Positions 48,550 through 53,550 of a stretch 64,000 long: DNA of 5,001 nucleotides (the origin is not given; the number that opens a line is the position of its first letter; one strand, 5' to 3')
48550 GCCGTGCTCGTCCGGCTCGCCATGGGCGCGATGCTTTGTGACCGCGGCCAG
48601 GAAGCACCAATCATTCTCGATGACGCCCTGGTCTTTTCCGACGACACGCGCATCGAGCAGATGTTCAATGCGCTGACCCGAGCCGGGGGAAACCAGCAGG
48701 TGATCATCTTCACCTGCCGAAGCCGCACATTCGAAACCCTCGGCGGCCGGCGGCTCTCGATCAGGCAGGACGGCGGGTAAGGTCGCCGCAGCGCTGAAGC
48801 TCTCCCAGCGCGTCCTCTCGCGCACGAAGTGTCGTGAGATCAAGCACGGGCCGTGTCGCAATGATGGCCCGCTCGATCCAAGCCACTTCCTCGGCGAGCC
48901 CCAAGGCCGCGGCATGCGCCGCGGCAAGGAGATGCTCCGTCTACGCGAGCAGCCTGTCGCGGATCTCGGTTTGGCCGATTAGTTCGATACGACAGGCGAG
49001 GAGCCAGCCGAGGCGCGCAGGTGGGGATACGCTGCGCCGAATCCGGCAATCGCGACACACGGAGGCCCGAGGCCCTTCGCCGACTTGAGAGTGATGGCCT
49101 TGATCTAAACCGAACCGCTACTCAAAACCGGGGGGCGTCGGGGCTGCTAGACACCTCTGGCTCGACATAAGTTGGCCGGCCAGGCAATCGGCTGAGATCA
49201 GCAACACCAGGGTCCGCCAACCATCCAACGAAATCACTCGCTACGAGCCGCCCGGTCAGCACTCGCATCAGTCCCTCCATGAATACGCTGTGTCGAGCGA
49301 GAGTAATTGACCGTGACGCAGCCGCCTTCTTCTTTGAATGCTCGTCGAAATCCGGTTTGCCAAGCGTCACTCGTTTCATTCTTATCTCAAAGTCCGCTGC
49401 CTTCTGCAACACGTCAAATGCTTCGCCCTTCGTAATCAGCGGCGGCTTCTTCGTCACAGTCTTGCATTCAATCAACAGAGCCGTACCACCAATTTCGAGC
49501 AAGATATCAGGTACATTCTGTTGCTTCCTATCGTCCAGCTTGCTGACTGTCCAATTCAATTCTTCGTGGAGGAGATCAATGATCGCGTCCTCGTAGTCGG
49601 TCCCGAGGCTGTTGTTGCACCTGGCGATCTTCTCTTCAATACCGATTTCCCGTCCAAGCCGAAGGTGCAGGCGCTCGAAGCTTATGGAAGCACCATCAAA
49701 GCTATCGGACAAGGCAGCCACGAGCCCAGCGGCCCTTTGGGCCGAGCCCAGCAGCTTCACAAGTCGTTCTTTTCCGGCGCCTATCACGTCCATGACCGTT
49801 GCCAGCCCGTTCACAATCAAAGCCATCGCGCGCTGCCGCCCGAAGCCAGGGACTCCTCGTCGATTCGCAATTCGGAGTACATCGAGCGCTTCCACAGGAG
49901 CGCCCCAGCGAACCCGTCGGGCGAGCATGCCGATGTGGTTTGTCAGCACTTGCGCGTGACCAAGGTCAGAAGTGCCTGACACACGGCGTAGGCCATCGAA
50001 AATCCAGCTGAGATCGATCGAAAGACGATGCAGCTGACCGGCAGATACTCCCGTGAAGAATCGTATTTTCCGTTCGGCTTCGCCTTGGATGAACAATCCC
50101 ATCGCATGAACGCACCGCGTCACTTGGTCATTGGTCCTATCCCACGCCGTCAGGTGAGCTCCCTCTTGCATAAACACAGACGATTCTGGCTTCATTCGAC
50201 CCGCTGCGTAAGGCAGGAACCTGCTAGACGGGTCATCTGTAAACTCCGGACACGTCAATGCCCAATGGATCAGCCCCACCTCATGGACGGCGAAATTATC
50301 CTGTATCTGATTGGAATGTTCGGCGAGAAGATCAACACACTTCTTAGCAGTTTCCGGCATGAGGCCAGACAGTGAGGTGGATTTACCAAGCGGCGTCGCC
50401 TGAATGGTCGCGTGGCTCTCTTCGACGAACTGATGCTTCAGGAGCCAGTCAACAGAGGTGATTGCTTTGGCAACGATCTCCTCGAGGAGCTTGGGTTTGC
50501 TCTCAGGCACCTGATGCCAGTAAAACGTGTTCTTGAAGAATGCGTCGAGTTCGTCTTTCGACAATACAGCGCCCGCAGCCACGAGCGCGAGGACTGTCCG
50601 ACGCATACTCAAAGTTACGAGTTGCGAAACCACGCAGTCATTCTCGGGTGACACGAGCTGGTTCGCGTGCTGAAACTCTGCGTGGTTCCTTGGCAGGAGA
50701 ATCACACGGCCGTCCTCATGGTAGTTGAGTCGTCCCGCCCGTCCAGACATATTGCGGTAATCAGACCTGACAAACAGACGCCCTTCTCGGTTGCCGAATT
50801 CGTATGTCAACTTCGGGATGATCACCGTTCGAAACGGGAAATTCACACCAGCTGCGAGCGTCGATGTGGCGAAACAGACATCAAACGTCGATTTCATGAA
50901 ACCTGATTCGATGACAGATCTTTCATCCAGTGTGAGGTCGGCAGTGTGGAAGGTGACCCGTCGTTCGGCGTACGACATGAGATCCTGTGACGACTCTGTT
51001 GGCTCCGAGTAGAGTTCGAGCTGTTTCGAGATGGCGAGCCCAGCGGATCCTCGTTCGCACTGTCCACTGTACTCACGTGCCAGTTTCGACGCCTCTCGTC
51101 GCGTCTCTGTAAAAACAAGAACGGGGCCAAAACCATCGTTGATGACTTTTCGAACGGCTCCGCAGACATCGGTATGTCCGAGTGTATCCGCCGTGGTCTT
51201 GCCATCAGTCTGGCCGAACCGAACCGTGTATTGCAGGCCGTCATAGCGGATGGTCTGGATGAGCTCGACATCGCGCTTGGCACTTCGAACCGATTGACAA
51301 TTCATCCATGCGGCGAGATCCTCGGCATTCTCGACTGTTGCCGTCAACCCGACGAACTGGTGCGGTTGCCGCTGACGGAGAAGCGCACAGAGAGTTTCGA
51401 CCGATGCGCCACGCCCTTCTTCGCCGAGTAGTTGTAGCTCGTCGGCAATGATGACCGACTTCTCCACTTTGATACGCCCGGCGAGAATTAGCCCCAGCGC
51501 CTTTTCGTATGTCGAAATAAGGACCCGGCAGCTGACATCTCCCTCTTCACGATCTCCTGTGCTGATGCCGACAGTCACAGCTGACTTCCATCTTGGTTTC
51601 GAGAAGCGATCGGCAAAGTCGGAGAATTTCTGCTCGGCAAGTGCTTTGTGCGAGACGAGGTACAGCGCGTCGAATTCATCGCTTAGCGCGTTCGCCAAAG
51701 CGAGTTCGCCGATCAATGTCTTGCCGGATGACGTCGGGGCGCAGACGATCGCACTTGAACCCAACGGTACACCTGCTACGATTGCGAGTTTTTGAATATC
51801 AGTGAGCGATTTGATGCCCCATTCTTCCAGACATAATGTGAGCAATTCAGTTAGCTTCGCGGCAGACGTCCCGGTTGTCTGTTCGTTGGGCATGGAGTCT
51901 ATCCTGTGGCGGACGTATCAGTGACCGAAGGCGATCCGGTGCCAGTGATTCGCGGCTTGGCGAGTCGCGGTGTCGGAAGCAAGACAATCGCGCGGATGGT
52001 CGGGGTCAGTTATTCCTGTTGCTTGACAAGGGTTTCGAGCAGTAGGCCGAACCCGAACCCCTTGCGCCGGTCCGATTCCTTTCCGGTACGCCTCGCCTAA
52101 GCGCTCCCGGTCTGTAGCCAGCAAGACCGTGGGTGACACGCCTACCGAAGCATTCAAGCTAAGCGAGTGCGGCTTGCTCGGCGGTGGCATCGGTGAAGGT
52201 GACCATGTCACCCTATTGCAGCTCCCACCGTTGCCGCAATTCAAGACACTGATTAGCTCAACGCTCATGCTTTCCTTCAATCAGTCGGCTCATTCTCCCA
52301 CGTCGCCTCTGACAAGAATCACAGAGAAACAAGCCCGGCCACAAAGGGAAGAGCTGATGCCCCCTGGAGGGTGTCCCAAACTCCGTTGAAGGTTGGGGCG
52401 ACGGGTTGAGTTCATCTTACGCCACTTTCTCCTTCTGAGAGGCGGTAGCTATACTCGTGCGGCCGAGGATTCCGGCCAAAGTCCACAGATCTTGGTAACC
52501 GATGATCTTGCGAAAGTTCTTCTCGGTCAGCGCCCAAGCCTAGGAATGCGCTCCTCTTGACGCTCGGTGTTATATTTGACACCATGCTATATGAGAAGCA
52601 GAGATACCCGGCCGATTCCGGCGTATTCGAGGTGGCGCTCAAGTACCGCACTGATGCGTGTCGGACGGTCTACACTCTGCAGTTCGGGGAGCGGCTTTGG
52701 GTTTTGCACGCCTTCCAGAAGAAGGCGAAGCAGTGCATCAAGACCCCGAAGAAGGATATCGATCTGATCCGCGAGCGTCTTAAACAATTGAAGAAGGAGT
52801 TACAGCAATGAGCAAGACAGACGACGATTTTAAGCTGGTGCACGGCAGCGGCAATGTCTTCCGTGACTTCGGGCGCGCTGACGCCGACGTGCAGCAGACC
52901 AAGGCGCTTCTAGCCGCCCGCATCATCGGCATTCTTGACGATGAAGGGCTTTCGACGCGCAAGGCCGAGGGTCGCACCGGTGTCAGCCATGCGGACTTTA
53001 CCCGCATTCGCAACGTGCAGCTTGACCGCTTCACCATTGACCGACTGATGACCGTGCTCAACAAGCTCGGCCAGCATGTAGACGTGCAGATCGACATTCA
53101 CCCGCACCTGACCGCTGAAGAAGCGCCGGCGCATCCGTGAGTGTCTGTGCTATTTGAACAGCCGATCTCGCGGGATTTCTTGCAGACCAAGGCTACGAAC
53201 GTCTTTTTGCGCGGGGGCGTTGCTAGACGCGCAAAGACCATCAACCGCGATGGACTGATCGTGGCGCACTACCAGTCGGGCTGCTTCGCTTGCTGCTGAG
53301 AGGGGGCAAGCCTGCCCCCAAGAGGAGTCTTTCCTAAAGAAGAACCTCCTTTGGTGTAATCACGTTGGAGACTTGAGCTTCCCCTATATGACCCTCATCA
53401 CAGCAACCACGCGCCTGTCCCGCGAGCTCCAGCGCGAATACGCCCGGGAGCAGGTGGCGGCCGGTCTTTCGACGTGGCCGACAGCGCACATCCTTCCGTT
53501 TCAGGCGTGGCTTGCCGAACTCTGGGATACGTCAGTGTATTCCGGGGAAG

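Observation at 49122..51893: Stand-alone Ski2/Hel308-like helicase fused to a restriction-type nuclease: candidate single-gene defence system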

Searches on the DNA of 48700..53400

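Call 81: search_rna_families(source=window, start=48700, end=53400, threshold=evalue, max_evalue=1)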
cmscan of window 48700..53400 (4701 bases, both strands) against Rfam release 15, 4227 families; matches with E-value up to 1: 0.
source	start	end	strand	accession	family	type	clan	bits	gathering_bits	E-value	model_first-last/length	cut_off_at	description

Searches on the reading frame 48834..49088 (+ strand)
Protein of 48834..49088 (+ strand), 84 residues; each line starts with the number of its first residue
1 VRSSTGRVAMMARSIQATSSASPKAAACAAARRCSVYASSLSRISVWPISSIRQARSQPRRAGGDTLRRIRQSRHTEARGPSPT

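Call 8: search_protein_families(library=pfam, proteins=[window:48834-49088:+], max_evalue=0.01)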
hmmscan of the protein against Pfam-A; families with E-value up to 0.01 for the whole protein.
window:48834-49088:+ (84 aa): 1 family
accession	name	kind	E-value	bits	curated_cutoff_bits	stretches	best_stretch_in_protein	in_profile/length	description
PF23826.1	DUF7196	-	0.0022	18.6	27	1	46-76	36-66/68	Domain of unknown function (DUF7196)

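Call 88: search_protein_families(library=padloc, proteins=[window:48834-49088:+], max_evalue=0.00001)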
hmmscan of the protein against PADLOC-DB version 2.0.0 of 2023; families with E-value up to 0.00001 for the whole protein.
window:48834-49088:+ (84 aa): 0 families
